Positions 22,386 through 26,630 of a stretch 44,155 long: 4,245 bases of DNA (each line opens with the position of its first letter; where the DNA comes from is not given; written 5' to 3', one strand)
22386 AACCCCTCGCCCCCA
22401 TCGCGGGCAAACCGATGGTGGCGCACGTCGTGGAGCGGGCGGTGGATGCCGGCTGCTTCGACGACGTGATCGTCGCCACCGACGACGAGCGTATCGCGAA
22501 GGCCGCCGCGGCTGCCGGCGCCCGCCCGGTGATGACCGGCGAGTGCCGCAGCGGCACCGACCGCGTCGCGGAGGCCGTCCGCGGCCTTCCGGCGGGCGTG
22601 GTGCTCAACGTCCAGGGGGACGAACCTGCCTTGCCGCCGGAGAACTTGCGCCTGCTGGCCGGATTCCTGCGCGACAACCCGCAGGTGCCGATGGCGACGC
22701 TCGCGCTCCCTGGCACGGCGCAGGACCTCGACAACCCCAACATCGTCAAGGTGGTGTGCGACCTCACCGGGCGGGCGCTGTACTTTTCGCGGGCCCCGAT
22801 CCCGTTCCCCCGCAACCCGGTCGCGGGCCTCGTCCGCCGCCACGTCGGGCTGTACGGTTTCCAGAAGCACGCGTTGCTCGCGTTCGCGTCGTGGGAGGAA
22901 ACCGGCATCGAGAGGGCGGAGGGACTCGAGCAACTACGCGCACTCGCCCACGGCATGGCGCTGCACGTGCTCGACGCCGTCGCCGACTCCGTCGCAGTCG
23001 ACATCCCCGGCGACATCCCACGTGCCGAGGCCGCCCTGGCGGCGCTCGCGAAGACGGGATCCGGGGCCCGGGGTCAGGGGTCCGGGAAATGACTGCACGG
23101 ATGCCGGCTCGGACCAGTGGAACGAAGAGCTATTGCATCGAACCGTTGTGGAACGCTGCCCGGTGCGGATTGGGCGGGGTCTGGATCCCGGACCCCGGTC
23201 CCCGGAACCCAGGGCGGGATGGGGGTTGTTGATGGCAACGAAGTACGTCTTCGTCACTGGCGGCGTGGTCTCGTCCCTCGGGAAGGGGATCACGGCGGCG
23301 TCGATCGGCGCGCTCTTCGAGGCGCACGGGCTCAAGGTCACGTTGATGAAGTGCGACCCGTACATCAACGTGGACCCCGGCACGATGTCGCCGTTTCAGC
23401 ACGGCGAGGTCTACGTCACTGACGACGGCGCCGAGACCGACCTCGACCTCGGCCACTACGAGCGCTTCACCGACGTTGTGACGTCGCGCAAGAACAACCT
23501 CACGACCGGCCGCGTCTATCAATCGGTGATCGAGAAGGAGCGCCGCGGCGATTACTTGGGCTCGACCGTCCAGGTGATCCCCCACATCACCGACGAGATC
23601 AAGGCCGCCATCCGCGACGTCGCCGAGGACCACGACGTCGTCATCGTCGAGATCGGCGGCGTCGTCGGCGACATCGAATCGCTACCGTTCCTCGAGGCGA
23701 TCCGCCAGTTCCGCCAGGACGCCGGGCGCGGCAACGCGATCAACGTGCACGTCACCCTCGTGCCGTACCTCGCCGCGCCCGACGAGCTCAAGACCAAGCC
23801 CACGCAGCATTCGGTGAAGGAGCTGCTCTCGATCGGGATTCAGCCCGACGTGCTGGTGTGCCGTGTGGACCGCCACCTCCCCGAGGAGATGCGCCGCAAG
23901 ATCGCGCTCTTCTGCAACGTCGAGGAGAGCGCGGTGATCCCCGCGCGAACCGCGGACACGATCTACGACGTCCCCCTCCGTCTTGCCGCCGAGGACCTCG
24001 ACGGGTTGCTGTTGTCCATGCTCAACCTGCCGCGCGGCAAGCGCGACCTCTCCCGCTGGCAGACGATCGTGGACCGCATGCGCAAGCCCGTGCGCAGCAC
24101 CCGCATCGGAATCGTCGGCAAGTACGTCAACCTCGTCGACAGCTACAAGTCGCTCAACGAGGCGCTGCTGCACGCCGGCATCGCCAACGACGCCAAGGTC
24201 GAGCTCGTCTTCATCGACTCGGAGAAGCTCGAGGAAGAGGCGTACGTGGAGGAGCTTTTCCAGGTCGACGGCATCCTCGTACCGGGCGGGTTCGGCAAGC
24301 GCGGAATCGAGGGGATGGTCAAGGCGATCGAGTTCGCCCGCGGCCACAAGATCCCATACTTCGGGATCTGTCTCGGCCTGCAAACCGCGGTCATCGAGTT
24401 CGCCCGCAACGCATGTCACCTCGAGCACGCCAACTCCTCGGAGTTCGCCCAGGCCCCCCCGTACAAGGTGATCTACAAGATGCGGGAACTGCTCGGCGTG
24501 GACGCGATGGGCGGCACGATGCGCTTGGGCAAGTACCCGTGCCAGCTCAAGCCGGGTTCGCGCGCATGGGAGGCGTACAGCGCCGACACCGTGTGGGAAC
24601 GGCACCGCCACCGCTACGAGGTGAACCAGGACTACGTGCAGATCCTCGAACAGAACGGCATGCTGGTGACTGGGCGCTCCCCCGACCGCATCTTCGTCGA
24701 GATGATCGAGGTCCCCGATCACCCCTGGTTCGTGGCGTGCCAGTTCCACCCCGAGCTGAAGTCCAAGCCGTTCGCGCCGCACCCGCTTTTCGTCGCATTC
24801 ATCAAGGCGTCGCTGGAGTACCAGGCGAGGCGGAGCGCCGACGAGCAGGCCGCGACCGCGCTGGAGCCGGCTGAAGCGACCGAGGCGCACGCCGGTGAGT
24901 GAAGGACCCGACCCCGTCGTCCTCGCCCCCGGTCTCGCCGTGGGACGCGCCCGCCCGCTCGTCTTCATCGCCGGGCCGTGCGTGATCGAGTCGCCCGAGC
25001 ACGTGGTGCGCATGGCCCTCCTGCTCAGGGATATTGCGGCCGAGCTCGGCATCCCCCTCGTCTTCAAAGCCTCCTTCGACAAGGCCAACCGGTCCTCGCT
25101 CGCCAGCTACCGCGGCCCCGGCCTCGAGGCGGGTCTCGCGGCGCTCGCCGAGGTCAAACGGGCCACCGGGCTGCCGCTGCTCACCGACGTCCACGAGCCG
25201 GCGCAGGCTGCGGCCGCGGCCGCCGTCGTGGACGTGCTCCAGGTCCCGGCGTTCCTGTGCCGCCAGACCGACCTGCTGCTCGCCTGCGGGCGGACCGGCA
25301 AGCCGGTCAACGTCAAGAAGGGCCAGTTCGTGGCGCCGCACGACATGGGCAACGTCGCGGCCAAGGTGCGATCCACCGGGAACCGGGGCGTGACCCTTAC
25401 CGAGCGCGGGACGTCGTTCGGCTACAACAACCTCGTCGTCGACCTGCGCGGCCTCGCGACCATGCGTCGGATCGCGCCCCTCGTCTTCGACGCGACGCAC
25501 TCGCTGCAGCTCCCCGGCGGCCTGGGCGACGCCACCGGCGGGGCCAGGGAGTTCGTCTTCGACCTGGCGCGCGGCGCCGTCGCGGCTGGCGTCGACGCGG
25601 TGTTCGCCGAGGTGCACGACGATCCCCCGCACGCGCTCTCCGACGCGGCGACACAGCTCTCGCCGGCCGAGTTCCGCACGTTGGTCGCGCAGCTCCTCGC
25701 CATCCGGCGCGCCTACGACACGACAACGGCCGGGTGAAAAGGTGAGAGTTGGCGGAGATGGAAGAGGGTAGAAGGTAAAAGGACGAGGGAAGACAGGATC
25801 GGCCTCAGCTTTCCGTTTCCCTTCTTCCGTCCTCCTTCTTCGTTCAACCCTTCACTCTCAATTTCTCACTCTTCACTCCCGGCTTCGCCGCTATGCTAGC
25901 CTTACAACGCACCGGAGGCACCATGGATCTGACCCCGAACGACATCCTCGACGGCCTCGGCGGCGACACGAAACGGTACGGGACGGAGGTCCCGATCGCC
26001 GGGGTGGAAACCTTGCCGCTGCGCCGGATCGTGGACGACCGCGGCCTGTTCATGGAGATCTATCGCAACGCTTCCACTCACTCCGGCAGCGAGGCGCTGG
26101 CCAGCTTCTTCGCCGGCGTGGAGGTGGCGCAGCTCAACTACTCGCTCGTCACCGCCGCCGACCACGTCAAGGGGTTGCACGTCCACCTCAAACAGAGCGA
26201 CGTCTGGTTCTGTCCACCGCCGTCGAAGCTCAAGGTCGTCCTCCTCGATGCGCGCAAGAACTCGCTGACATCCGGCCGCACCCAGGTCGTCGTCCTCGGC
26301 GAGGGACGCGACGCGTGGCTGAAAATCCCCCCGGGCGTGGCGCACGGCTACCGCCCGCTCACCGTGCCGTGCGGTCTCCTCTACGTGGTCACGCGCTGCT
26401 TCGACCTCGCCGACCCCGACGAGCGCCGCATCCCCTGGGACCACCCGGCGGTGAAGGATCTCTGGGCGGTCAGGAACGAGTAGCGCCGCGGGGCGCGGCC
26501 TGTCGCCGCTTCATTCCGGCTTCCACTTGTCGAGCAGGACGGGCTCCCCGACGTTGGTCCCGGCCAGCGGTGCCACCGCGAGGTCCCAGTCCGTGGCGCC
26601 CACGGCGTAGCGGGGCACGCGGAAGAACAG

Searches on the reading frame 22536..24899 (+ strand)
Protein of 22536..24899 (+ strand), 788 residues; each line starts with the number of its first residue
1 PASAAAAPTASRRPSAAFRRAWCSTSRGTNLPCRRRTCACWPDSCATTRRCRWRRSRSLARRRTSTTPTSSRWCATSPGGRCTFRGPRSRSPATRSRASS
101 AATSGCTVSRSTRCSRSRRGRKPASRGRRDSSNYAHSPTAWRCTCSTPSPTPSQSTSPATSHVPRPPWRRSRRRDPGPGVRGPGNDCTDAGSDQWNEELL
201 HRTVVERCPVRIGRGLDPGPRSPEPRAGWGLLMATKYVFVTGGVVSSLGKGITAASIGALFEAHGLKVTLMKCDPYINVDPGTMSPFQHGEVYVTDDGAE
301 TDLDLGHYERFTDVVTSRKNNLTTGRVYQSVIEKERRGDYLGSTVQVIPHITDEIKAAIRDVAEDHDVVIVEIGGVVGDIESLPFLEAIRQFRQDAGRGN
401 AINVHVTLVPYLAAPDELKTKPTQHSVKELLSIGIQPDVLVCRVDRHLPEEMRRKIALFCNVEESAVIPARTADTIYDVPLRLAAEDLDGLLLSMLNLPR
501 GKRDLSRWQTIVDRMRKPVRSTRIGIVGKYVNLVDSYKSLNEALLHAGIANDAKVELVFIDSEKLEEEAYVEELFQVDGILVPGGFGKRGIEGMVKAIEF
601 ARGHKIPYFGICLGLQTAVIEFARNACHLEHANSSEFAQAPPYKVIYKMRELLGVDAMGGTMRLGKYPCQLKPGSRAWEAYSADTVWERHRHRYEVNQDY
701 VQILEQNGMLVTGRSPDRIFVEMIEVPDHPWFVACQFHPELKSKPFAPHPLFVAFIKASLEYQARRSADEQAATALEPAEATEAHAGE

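Call 66: search_protein_families(library=pfam, proteins=[window:22536-24899:+], max_evalue=0.001)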
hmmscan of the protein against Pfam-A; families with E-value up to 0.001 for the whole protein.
window:22536-24899:+ (788 aa): 4 families
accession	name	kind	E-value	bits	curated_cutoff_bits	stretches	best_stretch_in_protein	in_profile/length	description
PF06418.20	CTP_synth_N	-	3.4e-125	417.2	26.1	1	236-498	1-265/265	CTP synthase N-terminus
PF00117.34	GATase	-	1.1e-38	133.2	22.8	1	533-757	2-189/190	Glutamine amidotransferase class-I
PF07722.19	Peptidase_C26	-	7.9e-06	26.2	20.5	1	600-740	100-219/219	Peptidase C26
PF01656.29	CbiA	-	0.00087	19.7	25.4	0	246-543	8-95/125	CobQ/CobB/MinD/ParA nucleotide binding domain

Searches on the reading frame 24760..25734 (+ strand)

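Call 66: search_protein_families(library=pfam, proteins=[window:24760-25734:+], max_evalue=0.001)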
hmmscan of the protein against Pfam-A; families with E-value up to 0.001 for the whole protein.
window:24760-25734:+ (325 aa): 1 family
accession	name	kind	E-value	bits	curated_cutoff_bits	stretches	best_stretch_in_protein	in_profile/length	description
PF00793.26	DAHP_synth_1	-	9.5e-69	231.7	25.5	1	58-309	9-258/270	DAHP synthetase I family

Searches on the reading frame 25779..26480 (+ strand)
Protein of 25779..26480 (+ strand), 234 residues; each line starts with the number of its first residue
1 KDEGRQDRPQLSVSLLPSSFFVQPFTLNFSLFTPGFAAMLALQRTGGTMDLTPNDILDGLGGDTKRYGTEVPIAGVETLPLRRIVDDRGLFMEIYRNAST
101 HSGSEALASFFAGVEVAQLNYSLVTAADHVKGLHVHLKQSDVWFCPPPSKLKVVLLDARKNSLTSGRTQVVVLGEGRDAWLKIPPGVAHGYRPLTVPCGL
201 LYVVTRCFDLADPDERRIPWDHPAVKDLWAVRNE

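Call 66: search_protein_families(library=pfam, proteins=[window:25779-26480:+], max_evalue=0.001)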
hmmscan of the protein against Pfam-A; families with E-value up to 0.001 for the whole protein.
window:25779-26480:+ (234 aa): 1 family
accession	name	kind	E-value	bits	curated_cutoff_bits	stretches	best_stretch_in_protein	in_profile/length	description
PF00908.23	dTDP_sugar_isom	-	3e-17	63.3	27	1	71-229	2-152/168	dTDP-4-dehydrorhamnose 3,5-epimerase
